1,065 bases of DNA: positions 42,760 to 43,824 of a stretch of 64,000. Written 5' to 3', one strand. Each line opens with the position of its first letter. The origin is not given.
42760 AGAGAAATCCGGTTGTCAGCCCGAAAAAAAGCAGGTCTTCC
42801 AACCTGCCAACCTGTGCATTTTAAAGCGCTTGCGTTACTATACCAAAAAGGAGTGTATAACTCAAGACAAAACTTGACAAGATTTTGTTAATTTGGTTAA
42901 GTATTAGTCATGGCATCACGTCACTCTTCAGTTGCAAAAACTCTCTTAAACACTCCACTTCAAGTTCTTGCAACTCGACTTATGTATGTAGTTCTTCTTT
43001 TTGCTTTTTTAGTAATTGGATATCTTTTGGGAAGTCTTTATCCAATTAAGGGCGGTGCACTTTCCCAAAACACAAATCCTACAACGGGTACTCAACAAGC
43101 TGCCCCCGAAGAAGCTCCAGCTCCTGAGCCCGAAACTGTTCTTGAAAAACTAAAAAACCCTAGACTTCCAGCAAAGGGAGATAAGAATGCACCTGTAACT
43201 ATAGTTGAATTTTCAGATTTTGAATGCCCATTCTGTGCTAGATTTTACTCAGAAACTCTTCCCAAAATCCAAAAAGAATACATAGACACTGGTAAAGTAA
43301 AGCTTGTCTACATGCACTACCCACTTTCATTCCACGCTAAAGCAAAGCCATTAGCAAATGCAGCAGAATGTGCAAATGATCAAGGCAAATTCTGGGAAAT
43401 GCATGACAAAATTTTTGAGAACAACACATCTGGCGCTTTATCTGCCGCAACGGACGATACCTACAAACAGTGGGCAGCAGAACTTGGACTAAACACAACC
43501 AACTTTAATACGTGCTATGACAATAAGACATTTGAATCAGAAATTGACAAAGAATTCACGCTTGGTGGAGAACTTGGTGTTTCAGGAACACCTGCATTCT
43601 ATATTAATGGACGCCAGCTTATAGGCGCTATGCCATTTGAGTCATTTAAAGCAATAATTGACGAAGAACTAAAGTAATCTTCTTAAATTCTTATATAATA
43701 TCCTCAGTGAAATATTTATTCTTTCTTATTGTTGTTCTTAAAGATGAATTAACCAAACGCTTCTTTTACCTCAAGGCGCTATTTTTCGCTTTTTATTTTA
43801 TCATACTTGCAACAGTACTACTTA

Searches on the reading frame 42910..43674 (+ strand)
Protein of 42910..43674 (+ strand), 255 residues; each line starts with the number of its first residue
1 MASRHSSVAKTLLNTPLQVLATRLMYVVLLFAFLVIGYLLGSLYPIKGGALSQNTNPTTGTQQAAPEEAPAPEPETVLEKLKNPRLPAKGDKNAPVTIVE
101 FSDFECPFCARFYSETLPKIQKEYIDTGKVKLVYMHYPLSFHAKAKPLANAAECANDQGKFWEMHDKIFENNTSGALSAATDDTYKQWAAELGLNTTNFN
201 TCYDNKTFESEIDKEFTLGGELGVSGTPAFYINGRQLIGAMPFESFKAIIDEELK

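Call 87: search_protein_families(library=pfam, proteins=[window:42910-43674:+], max_evalue=0.001)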
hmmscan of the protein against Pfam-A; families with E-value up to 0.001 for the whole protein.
window:42910-43674:+ (255 aa): 3 families
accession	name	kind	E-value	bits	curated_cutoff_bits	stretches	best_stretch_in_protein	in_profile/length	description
PF13462.12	Thioredoxin_4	-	6.9e-36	124.4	23.2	1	87-252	6-165/165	Thioredoxin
PF01323.26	DSBA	-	1e-18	68.3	25.6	2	156-249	100-189/191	DSBA-like thioredoxin domain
PF13098.12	Thioredoxin_2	-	2.6e-09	37.8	27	1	93-249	4-103/104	Thioredoxin-like domain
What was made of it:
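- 42910..43677 (+): DsbA-like thioredoxin-fold protein. A candidate oxidase for the Cys pairs. Distant from the array. Thioredoxin_4 E 6.9e-36 and DSBA E 1e-18 (call 87).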
